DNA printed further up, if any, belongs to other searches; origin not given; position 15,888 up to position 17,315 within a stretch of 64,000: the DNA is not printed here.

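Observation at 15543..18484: Low-GC islet encoding an atypical Hanks kinase with three unknown partners (candidate novel defence/signalling module)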

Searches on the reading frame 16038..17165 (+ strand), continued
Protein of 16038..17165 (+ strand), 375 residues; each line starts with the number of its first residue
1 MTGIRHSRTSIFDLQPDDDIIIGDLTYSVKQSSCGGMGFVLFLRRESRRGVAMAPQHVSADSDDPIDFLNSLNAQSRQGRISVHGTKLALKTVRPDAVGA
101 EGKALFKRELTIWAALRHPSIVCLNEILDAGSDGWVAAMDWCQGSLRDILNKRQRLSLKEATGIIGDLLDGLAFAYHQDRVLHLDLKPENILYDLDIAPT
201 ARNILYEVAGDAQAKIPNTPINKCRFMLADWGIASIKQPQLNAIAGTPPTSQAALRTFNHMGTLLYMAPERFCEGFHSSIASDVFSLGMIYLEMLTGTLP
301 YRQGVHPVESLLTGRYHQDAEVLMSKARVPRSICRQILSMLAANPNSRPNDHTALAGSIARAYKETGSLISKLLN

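Call 52: search_protein_families(library=pfam, alignment_id=A4, max_evalue=0.00001)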
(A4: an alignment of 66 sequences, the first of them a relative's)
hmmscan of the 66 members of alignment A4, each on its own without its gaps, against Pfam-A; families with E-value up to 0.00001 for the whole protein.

A. member 1, L001:3367-4161:- (264 aa): 2 families
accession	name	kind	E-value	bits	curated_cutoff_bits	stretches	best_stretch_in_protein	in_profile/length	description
PF21948.1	LplA-B_cat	-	4.3e-13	50.1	27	1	60-217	4-150/200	Lipoyl protein ligase A/B catalytic domain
PF03099.24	BPL_LplA_LipB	-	2.3e-07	31.2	21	1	92-213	13-130/133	Biotin/lipoate A/B protein ligase family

B. families by the number of members that match (of 66 scanned): 61 families (the first 25 are shown)
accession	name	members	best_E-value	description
PF00221.24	Lyase_aromatic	1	2.6e-191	Aromatic amino acid lyase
PF01795.25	Methyltransf_5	1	1.8e-114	MraW methylase family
PF09334.17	tRNA-synt_1g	1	1.3e-108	tRNA synthetases class I (M)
PF17392.7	Urocanase_C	1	5.8e-94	Urocanase C-terminal domain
PF01175.24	Urocanase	1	2.2e-91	Urocanase Rossmann-like domain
PF07587.16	PSD1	1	1.8e-85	Protein of unknown function (DUF1553)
PF07583.16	PSCyt2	1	2e-81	Protein of unknown function (DUF1549)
PF07837.17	FTCD_N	1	6e-73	Formiminotransferase domain, N-terminal subdomain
PF04961.17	FTCD_C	1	5e-64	Formiminotransferase-cyclodeaminase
PF17391.7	Urocanase_N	1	7.7e-61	Urocanase N-terminal domain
PF02971.19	FTCD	1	7.8e-57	Formiminotransferase domain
PF02261.22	Asp_decarbox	1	3.5e-42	Aspartate decarboxylase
PF00889.24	EF_TS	1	3.3e-39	Elongation factor TS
PF03279.18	Lip_A_acyltrans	1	1.3e-34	Bacterial lipid A biosynthesis acyltransferase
PF04002.20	RadC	1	2.4e-33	RadC-like JAB domain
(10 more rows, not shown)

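Call 53: search_protein_families(library=padloc, proteins=[L004:1162-2025:+, L005:5789-6700:+, L006:5866-6702:+, L004:5144-7123:+, L004:8499-9068:+, L006:9785-10453:+, L003:9704-10252:+, L001:9834-10340:+, L007:5018-5746:-, L001:12332-13276:-], max_evalue=0.001)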
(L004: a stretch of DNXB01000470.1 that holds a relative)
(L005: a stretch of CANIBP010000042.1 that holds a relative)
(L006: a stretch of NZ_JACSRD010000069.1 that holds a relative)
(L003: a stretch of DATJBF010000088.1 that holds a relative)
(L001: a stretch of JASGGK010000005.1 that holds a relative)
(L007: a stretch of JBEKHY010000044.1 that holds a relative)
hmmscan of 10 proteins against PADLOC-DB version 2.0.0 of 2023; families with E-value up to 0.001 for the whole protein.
L004:1162-2025:+ (287 aa): 0 families

L005:5789-6700:+ (303 aa): 0 families

L006:5866-6702:+ (278 aa): 0 families

L004:5144-7123:+ (659 aa): 0 families

L004:8499-9068:+ (189 aa): 0 families

L006:9785-10453:+ (222 aa): 0 families

L003:9704-10252:+ (182 aa): 0 families

L001:9834-10340:+ (168 aa): 0 families

L007:5018-5746:- (242 aa): 1 family
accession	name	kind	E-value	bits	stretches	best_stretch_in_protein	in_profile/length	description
PDLC04109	PD-T7-4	-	4.2e-10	37.4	1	46-215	37-184/211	-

L001:12332-13276:- (314 aa): 0 families

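Call 54: search_protein_families(library=pfam, proteins=[L004:1162-2025:+, L004:2038-3324:+, L006:5866-6702:+, L004:5144-7123:+, L004:8499-9068:+, L006:9785-10453:+, L003:9704-10252:+, L001:9834-10340:+, L007:5018-5746:-, L001:12332-13276:-], max_evalue=0.001)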
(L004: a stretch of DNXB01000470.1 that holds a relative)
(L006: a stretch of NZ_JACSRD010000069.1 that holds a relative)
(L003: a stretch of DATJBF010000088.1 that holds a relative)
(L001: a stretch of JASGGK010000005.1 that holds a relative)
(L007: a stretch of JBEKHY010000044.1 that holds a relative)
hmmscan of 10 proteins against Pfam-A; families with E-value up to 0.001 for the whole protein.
L004:1162-2025:+ (287 aa): 0 families

L004:2038-3324:+ (428 aa): 6 families
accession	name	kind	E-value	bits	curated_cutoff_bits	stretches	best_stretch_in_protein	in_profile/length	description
PF00069.31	Pkinase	-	1.5e-50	172.5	31.7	1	163-403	1-242/263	Protein kinase domain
PF07714.23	PK_Tyr_Ser-Thr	-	1.8e-36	126.2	23.1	1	164-414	2-250/258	Protein tyrosine and serine/threonine kinase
PF00498.31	FHA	-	4e-16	59.7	20.7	1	28-79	2-53/67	FHA domain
PF16697.10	Yop-YscD_cpl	-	1.4e-12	48.1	33.2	1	8-78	1-69/94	Inner membrane component of T3SS, cytoplasmic domain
PF01636.29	APH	-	1e-06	29.1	23.2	0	271-307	158-196/239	Phosphotransferase enzyme family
PF03109.22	ABC1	-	8.2e-05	22.3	22.9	0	238-313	145-219/244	ABC1 atypical kinase-like domain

L006:5866-6702:+ (278 aa): 0 families

L004:5144-7123:+ (659 aa): 2 families
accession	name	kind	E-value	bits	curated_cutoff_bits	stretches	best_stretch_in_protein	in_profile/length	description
PF13431.12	TPR_17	-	5.6e-06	26.7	24.4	0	569-595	6-32/34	Tetratricopeptide repeat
PF07719.23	TPR_2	-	0.00066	20.1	27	0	576-608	1-33/34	Tetratricopeptide repeat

L004:8499-9068:+ (189 aa): 0 families

L006:9785-10453:+ (222 aa): 0 families

L003:9704-10252:+ (182 aa): 0 families

L001:9834-10340:+ (168 aa): 1 family
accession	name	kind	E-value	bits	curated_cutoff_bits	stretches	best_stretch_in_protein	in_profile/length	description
PF20461.3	DUF6714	-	7e-09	36.3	27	1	3-143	2-159/161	Family of unknown function (DUF6714)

L007:5018-5746:- (242 aa): 1 family
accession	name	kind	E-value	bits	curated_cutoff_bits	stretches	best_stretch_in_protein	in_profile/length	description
PF13643.11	DUF4145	-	2.9e-09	37.3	23.1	1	116-204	2-86/88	Domain of unknown function (DUF4145)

L001:12332-13276:- (314 aa): 2 families
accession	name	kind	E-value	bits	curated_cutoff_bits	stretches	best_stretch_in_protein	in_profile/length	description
PF00004.35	AAA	-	2e-06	28.7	21.2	1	38-133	2-95/131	ATPase family associated with various cellular activities (AAA)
PF13401.12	AAA_22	-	9.7e-05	23.1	27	0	34-65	5-39/130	AAA domain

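Call 63: find_related_loci(query=A1, collection=metagenome_contigs, flank=6000)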
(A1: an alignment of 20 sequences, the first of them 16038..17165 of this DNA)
Query A1 (375 aa) in metagenome_contigs; peptide patterns used: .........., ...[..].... (x = any residue, [..] = any of these).
598 stretches matched a pattern (row limit reached: there are more); 520 encode a relative of the query (tblastn E <= 1e-3); the best 80 are kept; 80 distinct loci.
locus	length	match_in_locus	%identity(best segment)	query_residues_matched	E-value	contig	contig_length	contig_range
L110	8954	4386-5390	57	1-375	8e-139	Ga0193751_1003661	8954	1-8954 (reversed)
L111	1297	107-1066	51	1-375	9e-130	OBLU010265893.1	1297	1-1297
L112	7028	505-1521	50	1-374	5e-116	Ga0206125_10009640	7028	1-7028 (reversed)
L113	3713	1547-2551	50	1-372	4e-116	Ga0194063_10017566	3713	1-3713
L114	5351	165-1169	48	1-374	5e-111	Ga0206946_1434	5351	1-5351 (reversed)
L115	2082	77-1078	49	1-371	4e-117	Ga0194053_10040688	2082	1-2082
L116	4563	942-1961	47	1-375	2e-107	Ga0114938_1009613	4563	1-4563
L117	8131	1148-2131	48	1-367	2e-106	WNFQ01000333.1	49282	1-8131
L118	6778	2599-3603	48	1-374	9e-105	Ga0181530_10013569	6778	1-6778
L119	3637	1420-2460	47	1-374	7e-106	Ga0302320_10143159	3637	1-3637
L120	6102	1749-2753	46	1-375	3e-103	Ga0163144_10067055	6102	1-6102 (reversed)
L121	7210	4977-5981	47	1-374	4e-103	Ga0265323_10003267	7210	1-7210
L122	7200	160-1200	44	1-374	1e-101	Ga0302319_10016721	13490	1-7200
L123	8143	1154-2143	45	1-374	4e-98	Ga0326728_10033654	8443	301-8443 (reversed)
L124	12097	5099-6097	43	1-373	3e-96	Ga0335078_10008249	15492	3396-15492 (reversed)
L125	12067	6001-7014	44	1-375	1e-95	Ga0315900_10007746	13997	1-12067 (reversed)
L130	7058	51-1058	37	1-375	3e-74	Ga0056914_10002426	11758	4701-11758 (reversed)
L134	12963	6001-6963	35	1-361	6e-65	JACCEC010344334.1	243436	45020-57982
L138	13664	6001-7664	35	1-365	2e-58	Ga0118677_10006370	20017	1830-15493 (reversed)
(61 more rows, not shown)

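Call 68: search_protein_families(library=padloc, proteins=[L067:7875-9452:+, L050:7797-9857:+, L013:7896-9362:+, L004:2038-3324:+, L021:7776-9299:+], max_evalue=1e-10)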
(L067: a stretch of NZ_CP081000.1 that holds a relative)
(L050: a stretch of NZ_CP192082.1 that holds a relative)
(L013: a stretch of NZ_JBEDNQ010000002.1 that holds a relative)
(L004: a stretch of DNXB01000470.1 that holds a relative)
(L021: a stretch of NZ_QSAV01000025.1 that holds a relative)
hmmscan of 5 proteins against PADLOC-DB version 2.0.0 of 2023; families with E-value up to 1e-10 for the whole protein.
L067:7875-9452:+ (525 aa): 33 families (the best 25 are shown)
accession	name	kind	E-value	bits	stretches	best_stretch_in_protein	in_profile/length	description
PDLC04043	PD-T4-6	-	2.7e-138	459.8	1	8-520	8-446/452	-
PDLC04039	PD-T4-6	-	4.7e-126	419.5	1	7-419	6-446/458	-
PDLC04053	PD-T4-6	-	5e-114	378.9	1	11-290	5-285/311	-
PDLC04042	PD-T4-6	-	1.8e-101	337.7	1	14-280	8-276/292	-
PDLC04041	PD-T4-6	-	2.4e-96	321.7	1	10-284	23-301/443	-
PDLC04061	PD-T4-6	-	2e-90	302.7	1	15-424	16-422/510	-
PDLC04054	PD-T4-6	-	1e-80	269.8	1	15-312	11-309/347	-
PDLC04060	PD-T4-6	-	2.7e-77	258.7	1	16-272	9-265/486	-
PDLC04052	PD-T4-6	-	4e-75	251.9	1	10-272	7-272/496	-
PDLC04057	PD-T4-6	-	1.4e-70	236.6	1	15-279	8-273/443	-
PDLC04047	PD-T4-6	-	4.2e-68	227.8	1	13-272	8-268/327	-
PDLC04040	PD-T4-6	-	3.5e-63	212.2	1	22-280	1-269/547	-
PDLC04138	mad6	-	1.1e-62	210.9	1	13-292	49-329/659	mads_6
PDLC04048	PD-T4-6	-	7.1e-61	204.5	1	17-272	12-268/354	-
PDLC04050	PD-T4-6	-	4.3e-57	192.1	1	11-281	59-331/480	-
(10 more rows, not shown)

L050:7797-9857:+ (686 aa): 33 families (the best 25 are shown)
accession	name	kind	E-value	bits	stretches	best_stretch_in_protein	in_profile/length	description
PDLC04039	PD-T4-6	-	2.3e-130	433.7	1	14-361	6-355/458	-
PDLC04043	PD-T4-6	-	1.5e-119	398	1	16-292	9-286/452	-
PDLC04053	PD-T4-6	-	3.1e-117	389.5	1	19-294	6-282/311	-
PDLC04042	PD-T4-6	-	2.3e-101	337.3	1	22-284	9-273/292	-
PDLC04041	PD-T4-6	-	2.8e-94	314.9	1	18-288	24-298/443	-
PDLC04061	PD-T4-6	-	7.5e-82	274.4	1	22-393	16-396/510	-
PDLC04054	PD-T4-6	-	1.5e-79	266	1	22-322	11-312/347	-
PDLC04052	PD-T4-6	-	2.8e-75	252.4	1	23-288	10-285/496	-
PDLC04060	PD-T4-6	-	8e-75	250.6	1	23-278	9-264/486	-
PDLC04057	PD-T4-6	-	1.1e-67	227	1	22-287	8-274/443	-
PDLC04040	PD-T4-6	-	4.2e-67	225.1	1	29-289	1-272/547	-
PDLC04047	PD-T4-6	-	4.4e-65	217.9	1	21-284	9-273/327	-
PDLC04048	PD-T4-6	-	3.5e-58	195.6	1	24-278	12-267/354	-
PDLC04138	mad6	-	5.5e-57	192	1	24-284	53-314/659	mads_6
PDLC04050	PD-T4-6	-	1.7e-51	173.7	1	20-323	61-361/480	-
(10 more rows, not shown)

L013:7896-9362:+ (488 aa): 32 families (the best 25 are shown)
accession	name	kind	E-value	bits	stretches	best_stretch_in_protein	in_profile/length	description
PDLC04039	PD-T4-6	-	8.5e-116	385.6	1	3-311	9-313/458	-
PDLC04043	PD-T4-6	-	5.5e-115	383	1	4-443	11-372/452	-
PDLC04053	PD-T4-6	-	1.1e-114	381.2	1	2-281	2-282/311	-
PDLC04042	PD-T4-6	-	2.2e-101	337.4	1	6-275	6-277/292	-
PDLC04061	PD-T4-6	-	4.7e-91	304.8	1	8-398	16-435/510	-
PDLC04041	PD-T4-6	-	1.5e-90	302.6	1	3-294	23-294/443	-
PDLC04054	PD-T4-6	-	4.7e-84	280.7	1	3-321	5-314/347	-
PDLC04052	PD-T4-6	-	1.9e-80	269.4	1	6-360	6-361/496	-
PDLC04060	PD-T4-6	-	1.2e-73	246.7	1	7-265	7-264/486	-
PDLC04040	PD-T4-6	-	1.7e-71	239.6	1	15-355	1-350/547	-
PDLC04047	PD-T4-6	-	7.7e-66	220.4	1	6-265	8-267/327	-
PDLC04138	mad6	-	4.5e-64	215.5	1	6-258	49-302/659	mads_6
PDLC04057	PD-T4-6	-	2.9e-63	212.4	1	8-266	8-266/443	-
PDLC04048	PD-T4-6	-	1.1e-58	197.3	1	9-267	11-269/354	-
PDLC01088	C3a189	-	1.6e-55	187.1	1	14-341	3-282/840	kinase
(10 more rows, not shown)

L004:2038-3324:+ (428 aa): 31 families (the best 25 are shown)
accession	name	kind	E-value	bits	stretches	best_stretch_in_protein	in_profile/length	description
PDLC04138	mad6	-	9.5e-69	230.9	1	145-414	36-302/659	mads_6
PDLC04042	PD-T4-6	-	1.4e-66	223.1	1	160-421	8-267/292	-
PDLC04053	PD-T4-6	-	1.1e-56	190.6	1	162-426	10-271/311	-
PDLC04061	PD-T4-6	-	1.9e-51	174.2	1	163-425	18-282/510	-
PDLC04054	PD-T4-6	-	2e-51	173.5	1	161-421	10-268/347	-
PDLC04047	PD-T4-6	-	1.3e-46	157.2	1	163-417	12-263/327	-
PDLC04043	PD-T4-6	-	4.4e-45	152.6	1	162-420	16-271/452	-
PDLC04060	PD-T4-6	-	2.7e-44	149.9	1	163-416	10-259/486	-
PDLC04050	PD-T4-6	-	8.4e-44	148.3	1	153-416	55-316/480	-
PDLC04055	PD-T4-6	-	4.8e-43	145.7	1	161-417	70-326/496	-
PDLC04057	PD-T4-6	-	6.7e-42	142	1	163-416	10-260/443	-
PDLC04039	PD-T4-6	-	1.6e-41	140.8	1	162-426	15-275/458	-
PDLC04048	PD-T4-6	-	2.3e-40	137.1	1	163-367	12-213/354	-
PDLC04041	PD-T4-6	-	3.2e-40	136.7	1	163-425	30-292/443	-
PDLC01088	C3a189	-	3.5e-37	126.4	1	169-414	5-250/840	kinase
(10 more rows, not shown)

L021:7776-9299:+ (507 aa): 24 families
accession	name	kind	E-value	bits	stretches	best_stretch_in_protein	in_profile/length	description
PDLC04138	mad6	-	2.3e-55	186.7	1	17-303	35-309/659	mads_6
PDLC04042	PD-T4-6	-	4.3e-43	146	1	30-304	5-269/292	-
PDLC04053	PD-T4-6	-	7.5e-41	138.6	1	70-307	28-271/311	-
PDLC04047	PD-T4-6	-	6.5e-37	125.3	1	27-279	3-243/327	-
PDLC04054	PD-T4-6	-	1.6e-29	101.4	1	71-302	30-268/347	-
PDLC04057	PD-T4-6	-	1.6e-29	101.2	1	76-294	33-256/443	-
PDLC04043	PD-T4-6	-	2.9e-29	100.4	1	70-276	34-241/452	-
PDLC04060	PD-T4-6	-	2e-28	97.5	1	77-294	34-255/486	-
PDLC03920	MkoA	-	4.1e-26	89.6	1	69-303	25-273/1112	-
PDLC04048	PD-T4-6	-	6.9e-26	89.5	1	30-258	6-216/354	-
PDLC04061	PD-T4-6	-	4.8e-25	87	1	27-300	9-276/510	-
PDLC01088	C3a189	-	1.2e-24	85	1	72-333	18-282/840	kinase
PDLC04039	PD-T4-6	-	1.6e-24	84.8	1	27-304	8-272/458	-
PDLC04041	PD-T4-6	-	5.3e-22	76.6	1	70-295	47-280/443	-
PDLC04055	PD-T4-6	-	5.4e-20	69.6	1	71-257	90-277/496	-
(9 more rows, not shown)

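Call 76: search_protein_families(library=pfam, proteins=[L001:8975-9760:+, L125:7027-8595:+, L134:7671-10013:+, L125:10738-11466:+, L124:6751-7698:+, L124:7912-9207:+, L118:5320-6750:+, L005:11772-12389:-, L090:7421-7867:+, L090:9638-10285:-], max_evalue=0.01)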
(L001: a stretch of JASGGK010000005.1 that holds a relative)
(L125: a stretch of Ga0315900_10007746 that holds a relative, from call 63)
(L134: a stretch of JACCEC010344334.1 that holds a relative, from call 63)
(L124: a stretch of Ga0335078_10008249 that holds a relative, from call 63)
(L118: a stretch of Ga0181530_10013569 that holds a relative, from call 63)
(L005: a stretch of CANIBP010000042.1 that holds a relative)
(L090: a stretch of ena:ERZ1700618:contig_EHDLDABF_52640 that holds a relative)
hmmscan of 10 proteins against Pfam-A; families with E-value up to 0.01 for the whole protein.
L001:8975-9760:+ (261 aa): 0 families

L125:7027-8595:+ (522 aa): 1 family
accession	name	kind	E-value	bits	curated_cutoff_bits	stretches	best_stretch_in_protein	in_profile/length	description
PF12799.13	LRR_4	-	4.5e-13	49.4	27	3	395-432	1-40/44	Leucine Rich repeats (2 copies)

L134:7671-10013:+ (780 aa): 36 families (the best 25 are shown)
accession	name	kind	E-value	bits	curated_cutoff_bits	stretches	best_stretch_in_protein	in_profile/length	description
PF07724.20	AAA_2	-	2.3e-61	207.1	27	1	508-677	1-165/166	AAA domain (Cdc48 subfamily)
PF00004.35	AAA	-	3.8e-27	95.7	21.2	2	229-342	1-110/131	ATPase family associated with various cellular activities (AAA)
PF17871.7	AAA_lid_9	-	1.1e-21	77.1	22.8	1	368-437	1-70/104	AAA lid domain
PF10431.15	ClpB_D2-small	-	8.2e-20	71.1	21.9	1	684-764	1-81/81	C-terminal, D2-small domain, of ClpB protein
PF07728.20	AAA_5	-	2.6e-15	57.1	22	2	513-632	2-123/139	AAA domain (dynein-related subfamily)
PF13401.12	AAA_22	-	5.4e-14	53.1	27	2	511-607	6-109/130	AAA domain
PF13191.12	AAA_16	-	1.9e-10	41.9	32.6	1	207-252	2-50/167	AAA ATPase domain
PF05621.17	TniB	-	1.9e-08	34.4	22.4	1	269-365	91-185/189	Bacterial TniB protein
PF12775.13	AAA_7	-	2.6e-07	30.8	25.8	1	513-560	36-83/181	P-loop containing dynein motor region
PF20720.3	nSTAND3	-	1.8e-06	28.2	27.2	0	512-545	19-52/155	Novel STAND NTPase 3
PF13173.12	AAA_14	-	1.2e-05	25.8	27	0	227-310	3-75/129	AAA domain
PF00158.32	Sigma54_activat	-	1.4e-05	25.3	20.2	1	513-614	25-125/168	Sigma-54 interaction domain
PF05729.18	NACHT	-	1.8e-05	25.1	26.7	0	229-259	3-33/167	NACHT domain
PF06414.18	Zeta_toxin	-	2.1e-05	24.5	22.3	0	504-553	11-58/199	Zeta toxin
PF01695.23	IstB_IS21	-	2.3e-05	24.5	24.1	0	224-247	90-113/238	IstB-like ATP binding protein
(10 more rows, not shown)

L125:10738-11466:+ (242 aa): 2 families
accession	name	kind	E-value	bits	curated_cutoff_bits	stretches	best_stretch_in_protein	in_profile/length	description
PF12850.12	Metallophos_2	-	1.3e-18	67.9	27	1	5-205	3-152/154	Calcineurin-like phosphoesterase superfamily domain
PF00149.33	Metallophos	-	1.2e-13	52.4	21.5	1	5-155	3-191/191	Calcineurin-like phosphoesterase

L124:6751-7698:+ (315 aa): 0 families

L124:7912-9207:+ (431 aa): 2 families
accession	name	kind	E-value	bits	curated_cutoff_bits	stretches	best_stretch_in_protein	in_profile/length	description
PF00589.27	Phage_integrase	-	1.1e-12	48.5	27.1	1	186-346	3-168/172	Phage integrase family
PF24624.1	Int_N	-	9.6e-05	23.5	27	1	81-170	7-96/100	Phage integrase, N-terminal domain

L118:5320-6750:+ (476 aa): 3 families
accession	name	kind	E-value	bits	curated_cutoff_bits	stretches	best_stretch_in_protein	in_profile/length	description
PF00589.27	Phage_integrase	-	2.8e-18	66.7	27.1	1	228-388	3-169/172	Phage integrase family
PF13495.12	Phage_int_SAM_4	-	0.0014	19.4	27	1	125-200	2-80/85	Phage integrase, N-terminal SAM-like domain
PF24624.1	Int_N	-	0.0022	19.1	27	1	135-216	16-100/100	Phage integrase, N-terminal domain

L005:11772-12389:- (205 aa): 10 families
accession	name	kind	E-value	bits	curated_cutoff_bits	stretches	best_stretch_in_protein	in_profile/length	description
PF08281.18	Sigma70_r4_2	-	1.5e-09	37.8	25.7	1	131-179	2-51/54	Sigma-70, region 4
PF04545.22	Sigma70_r4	-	4.9e-09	36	24.1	1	136-184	1-50/50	Sigma-70, region 4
PF04542.20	Sigma70_r2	-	3.7e-07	30.3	24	1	17-86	1-70/71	Sigma-70 region 2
PF13384.12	HTH_23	-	1.6e-05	25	24.6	1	146-173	9-36/50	Homeodomain-like domain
PF16509.11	KORA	-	0.00017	22.2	26.7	1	140-192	15-68/84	TrfB plasmid transcriptional repressor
PF00196.25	GerE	-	0.00019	21.4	23.5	1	139-172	2-35/57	Bacterial regulatory proteins, luxR family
PF13936.12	HTH_38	-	0.0015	18.7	27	1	145-171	11-37/44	Helix-turn-helix domain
PF08279.18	HTH_11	-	0.0017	18.6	25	1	143-174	1-35/55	HTH domain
PF12802.13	MarR_2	-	0.0034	18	27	1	146-175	10-41/61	MarR family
PF13518.12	HTH_28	-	0.0061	17.1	25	0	146-171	4-29/52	Helix-turn-helix domain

L090:7421-7867:+ (148 aa): 0 families

L090:9638-10285:- (215 aa): 0 families
